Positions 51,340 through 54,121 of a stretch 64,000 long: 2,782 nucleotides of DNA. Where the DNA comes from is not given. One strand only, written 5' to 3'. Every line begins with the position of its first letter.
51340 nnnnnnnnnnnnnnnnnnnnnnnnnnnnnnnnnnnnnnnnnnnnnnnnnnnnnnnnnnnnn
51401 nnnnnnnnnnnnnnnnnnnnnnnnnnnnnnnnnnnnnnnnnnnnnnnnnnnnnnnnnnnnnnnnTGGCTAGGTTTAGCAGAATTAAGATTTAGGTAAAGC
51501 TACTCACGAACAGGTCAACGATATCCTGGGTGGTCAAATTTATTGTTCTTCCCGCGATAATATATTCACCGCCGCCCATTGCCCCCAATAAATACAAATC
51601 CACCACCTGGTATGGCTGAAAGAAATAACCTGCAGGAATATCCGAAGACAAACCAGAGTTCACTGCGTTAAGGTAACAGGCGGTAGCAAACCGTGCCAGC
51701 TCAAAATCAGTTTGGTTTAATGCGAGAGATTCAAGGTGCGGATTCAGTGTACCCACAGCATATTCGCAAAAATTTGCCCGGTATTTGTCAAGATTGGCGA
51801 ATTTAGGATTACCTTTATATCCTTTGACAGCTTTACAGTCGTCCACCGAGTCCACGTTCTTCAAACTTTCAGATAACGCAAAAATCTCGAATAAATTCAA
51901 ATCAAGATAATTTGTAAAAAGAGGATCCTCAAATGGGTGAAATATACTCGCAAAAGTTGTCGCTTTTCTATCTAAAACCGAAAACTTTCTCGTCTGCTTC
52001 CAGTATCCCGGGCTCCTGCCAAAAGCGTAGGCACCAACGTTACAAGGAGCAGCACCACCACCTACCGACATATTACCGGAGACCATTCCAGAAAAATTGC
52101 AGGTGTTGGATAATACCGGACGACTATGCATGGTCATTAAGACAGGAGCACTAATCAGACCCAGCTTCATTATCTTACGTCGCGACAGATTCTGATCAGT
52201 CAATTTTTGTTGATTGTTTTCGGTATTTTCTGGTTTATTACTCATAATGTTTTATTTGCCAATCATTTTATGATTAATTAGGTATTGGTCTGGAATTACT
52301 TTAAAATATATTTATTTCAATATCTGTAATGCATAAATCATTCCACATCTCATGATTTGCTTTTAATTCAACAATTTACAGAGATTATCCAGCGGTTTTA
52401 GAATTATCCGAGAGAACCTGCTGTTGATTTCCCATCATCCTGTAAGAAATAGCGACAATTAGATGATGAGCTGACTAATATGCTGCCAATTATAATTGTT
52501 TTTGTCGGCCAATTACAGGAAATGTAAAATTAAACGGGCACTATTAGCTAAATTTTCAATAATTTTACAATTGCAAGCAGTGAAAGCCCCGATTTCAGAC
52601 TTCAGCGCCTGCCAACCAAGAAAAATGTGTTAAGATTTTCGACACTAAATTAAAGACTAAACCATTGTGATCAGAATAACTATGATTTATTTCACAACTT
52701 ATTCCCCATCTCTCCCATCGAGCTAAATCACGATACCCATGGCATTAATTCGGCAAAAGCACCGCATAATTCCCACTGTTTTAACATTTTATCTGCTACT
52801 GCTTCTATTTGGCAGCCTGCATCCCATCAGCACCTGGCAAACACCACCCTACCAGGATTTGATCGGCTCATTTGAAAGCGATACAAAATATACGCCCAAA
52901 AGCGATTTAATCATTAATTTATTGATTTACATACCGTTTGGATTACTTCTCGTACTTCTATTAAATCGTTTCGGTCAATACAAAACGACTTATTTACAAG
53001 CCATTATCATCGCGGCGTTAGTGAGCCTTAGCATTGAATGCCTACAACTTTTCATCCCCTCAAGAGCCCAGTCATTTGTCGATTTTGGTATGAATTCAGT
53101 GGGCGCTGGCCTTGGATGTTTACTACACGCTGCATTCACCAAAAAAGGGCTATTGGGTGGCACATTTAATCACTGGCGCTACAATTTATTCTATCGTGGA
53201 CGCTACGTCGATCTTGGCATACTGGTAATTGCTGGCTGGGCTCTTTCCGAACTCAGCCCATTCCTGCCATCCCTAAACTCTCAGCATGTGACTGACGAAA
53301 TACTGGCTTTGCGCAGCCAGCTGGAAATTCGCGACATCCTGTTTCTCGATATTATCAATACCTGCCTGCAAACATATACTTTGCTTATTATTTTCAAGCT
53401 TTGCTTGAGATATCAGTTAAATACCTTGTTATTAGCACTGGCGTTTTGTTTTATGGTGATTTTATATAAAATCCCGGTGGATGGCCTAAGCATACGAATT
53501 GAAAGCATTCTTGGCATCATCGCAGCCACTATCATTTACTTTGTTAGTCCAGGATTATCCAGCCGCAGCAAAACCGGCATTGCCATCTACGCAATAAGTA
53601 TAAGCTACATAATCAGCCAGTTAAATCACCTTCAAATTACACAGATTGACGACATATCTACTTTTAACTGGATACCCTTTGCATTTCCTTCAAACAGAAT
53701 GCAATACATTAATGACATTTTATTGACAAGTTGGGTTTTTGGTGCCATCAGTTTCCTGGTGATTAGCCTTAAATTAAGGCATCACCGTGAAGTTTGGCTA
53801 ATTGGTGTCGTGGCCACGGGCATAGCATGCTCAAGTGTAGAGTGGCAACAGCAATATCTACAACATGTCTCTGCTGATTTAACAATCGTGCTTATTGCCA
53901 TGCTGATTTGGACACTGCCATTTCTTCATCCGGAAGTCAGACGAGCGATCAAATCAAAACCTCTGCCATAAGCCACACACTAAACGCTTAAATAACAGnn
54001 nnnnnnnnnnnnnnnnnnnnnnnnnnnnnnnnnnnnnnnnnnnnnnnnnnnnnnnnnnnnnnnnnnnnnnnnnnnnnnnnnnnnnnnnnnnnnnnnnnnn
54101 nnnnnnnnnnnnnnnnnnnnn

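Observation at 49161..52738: Candidate RiPP-like peptide/protein modification cluster: Tat-exported protein + PqqD-family RRE + HPr-kinase-related P-loop kinase + nucleotidyltransferase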

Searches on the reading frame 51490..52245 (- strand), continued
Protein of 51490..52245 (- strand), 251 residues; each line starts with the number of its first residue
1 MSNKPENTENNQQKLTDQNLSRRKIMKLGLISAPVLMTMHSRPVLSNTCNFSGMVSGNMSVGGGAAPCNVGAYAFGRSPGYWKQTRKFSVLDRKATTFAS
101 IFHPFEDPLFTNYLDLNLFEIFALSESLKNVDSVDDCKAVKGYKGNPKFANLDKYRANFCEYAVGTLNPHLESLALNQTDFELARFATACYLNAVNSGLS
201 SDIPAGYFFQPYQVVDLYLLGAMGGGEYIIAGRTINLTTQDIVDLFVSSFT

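Call 87: search_protein_families(library=ncbifam, proteins=[L027:5209-6057:-, L025:10021-10212:+], max_evalue=0.00001)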
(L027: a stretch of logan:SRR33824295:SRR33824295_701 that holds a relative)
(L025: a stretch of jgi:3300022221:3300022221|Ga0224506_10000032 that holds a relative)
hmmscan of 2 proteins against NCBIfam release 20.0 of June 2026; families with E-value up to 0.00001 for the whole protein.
L027:5209-6057:- (282 aa): 8 families
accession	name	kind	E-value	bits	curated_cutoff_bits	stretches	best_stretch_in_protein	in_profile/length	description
NF033740.0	MarP_fam_protase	equivalog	5.1e-18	65.3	250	1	44-244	180-351/390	MarP family serine protease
TIGR02037.1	degP_htrA_DO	subfamily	3.3e-17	62.5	416.2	1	75-277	57-225/434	Do family serine endopeptidase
NF047968.1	SerProtHtrA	equivalog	1e-14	54.7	470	1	59-264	63-249/357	serine protease HtrA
NF041521.1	HhoA_HhoB_HtrA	equivalog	1.3e-13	50.9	450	1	76-269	55-213/335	HhoA/HhoB/HtrA family serine endopeptidase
TIGR02038.1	protease_degS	equivalog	1.7e-09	37.3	422.95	1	71-276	71-243/351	outer membrane-stress sensor serine endopeptidase DegS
NF050055.1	SerProtHtrAMycob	equivalog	1.3e-08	34.2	800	1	57-271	210-398/502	serine protease HtrA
NF008147.1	PRK10898.1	equivalog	3.1e-08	33.2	408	1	74-277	74-245/352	outer membrane-stress sensor serine endopeptidase DegS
NF040960.1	MamE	equivalog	4.4e-06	25.5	800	0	45-271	91-285/659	magnetosome formation protease MamE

L025:10021-10212:+ (64 aa): 0 families

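Call 98: find_homologous_proteins(query=A1, max_evalue=0.00001)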
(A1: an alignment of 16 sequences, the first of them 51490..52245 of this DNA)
Query A1 (16 sequences) (251 aa, profile of the alignment): 744 proteins with E <= 0.00001 among 5724 candidates; the best 120 are listed.
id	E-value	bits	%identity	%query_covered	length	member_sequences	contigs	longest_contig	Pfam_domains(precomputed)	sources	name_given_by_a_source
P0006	6.5e-88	311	36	43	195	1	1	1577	-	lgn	-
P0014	2.1e-87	310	32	45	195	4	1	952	-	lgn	-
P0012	1.4e-86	307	38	38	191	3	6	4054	-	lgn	-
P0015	6.9e-86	305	42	33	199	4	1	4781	-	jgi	jgi:hypothetical protein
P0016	7.4e-86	305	35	39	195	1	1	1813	-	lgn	-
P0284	1.2e-85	304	30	66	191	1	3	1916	-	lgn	-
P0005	2.4e-85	303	40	39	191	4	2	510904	-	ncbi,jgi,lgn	ncbi:MAG TPA: hypothetical protein VIF82_06070 [Burkholderiaceae bacterium]|jgi:hypothetical protein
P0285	4.2e-85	302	33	42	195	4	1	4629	-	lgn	-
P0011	8.0e-85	301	37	40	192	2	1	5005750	-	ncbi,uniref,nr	ncbi:hypothetical protein [Noviherbaspirillum sedimenti]|uniref:Uncharacterized protein n=1 Tax=Novi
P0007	1.4e-84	301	35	46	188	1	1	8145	-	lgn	-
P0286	1.5e-84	300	42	26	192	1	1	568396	-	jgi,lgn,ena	-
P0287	1.7e-84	300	33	43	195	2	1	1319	-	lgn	-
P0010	3.4e-84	299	36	39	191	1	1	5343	-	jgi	jgi:hypothetical protein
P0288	8.8e-83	295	42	33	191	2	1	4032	-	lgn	-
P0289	2.3e-82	293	42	25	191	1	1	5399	-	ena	-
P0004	2.4e-81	290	31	63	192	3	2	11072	-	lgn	-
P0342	1.8e-71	258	35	40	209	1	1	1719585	-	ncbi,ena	-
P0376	3.4e-64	234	34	43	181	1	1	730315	-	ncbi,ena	-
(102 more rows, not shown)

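Call 99: find_encoding_contigs(protein=P0342, flank=5000, max_places=1)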
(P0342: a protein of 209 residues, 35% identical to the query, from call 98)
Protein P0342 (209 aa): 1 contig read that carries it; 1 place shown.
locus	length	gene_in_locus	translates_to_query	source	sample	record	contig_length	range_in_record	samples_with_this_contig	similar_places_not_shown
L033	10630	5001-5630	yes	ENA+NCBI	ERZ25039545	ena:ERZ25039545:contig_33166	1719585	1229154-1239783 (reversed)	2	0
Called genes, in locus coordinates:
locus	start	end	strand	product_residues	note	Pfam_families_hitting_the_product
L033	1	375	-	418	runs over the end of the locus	PF01266:DAO (faint), PF03486:HI0933_like, PF22780:HI0933_like_1st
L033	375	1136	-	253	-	PF01479:S4 (weak), PF00849:PseudoU_synth_2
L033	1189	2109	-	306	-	PF00849:PseudoU_synth_2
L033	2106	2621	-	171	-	PF01928:CYTH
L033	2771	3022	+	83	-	PF00550:PP-binding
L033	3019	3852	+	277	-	PF12146:Hydrolase_4 (weak)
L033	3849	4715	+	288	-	PF12146:Hydrolase_4, PF00561:Abhydrolase_1, PF12697:Abhydrolase_6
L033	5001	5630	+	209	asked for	-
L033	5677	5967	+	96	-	-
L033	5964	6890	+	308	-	PF27840:ScmC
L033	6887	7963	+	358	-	PF14907:NTP_transf_5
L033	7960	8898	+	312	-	PF08238:Sel1 (faint), PF01464:SLT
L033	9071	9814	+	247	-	PF13448:DUF4114 (weak), PF07589:PEP_exosort_dom (weak)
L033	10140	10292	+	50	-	-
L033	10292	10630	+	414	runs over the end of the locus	PF13727:CoA_binding_3 (weak), PF02397:Bac_transf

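Call 100: find_encoding_contigs(protein=P0376, flank=5000, max_places=1)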
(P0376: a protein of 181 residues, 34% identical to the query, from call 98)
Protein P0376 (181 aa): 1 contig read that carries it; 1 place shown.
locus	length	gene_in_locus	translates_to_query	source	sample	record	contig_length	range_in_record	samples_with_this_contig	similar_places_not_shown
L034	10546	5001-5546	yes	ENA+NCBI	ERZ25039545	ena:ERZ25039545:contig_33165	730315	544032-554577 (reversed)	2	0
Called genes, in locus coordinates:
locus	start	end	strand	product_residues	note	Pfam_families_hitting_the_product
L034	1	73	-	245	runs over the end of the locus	PF01479:S4 (weak), PF00849:PseudoU_synth_2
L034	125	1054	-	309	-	PF00849:PseudoU_synth_2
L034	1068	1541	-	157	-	PF01928:CYTH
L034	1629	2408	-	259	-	PF26766:Choice_anch_L, PF07589:PEP_exosort_dom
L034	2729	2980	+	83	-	PF00550:PP-binding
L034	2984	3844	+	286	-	PF02129:Peptidase_S15 (weak), PF12146:Hydrolase_4 (weak)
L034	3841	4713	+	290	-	PF12146:Hydrolase_4, PF00561:Abhydrolase_1, PF12697:Abhydrolase_6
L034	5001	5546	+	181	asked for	-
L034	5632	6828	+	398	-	PF27840:ScmC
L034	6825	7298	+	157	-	PF14907:NTP_transf_5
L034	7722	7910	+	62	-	-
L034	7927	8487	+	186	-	PF08238:Sel1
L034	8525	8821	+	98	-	PF01464:SLT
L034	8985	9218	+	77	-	-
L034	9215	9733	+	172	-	PF07589:PEP_exosort_dom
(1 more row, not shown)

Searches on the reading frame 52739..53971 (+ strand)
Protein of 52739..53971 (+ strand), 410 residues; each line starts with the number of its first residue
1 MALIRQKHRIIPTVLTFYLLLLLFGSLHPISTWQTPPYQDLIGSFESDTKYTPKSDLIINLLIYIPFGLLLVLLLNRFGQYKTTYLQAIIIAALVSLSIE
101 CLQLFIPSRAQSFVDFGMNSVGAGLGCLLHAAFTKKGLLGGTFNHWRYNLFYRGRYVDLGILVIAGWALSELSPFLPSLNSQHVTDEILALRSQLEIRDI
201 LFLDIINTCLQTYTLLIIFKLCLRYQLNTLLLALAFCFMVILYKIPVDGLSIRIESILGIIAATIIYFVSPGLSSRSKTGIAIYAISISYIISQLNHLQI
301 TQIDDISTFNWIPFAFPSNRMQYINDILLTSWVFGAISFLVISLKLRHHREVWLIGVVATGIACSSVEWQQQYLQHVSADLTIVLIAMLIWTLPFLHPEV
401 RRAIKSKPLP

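Call 3: search_protein_families(library=ncbifam, proteins=[window:52739-53971:+], max_evalue=0.01)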
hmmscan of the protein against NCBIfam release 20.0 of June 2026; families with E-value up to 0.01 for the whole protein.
window:52739-53971:+ (410 aa): 2 families
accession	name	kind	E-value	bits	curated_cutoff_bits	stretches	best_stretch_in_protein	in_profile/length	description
NF037970.1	vanZ_1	subfamily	7e-06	26.7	20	1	62-123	48-109/109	VanZ family protein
NF033125.2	vanZ-A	exception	0.00011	22.3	250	1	56-131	56-126/164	glycopeptide resistance protein VanZ-A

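Call 4: search_protein_families(library=pfam, proteins=[window:52739-53971:+], max_evalue=0.01)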
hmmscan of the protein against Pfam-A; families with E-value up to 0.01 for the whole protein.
window:52739-53971:+ (410 aa): 1 family
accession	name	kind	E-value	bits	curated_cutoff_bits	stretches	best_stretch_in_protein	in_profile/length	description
PF04892.17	VanZ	-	3.2e-14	54.1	30.1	1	27-131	36-123/126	VanZ like family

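Call 63: search_protein_families(library=ncbifam, proteins=[window:52739-53971:+], max_evalue=0.00001)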
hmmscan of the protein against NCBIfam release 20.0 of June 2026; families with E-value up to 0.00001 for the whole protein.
window:52739-53971:+ (410 aa): 1 family
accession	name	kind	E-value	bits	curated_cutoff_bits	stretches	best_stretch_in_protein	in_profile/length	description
NF037970.1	vanZ_1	subfamily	7e-06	26.7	20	1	62-123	48-109/109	VanZ family protein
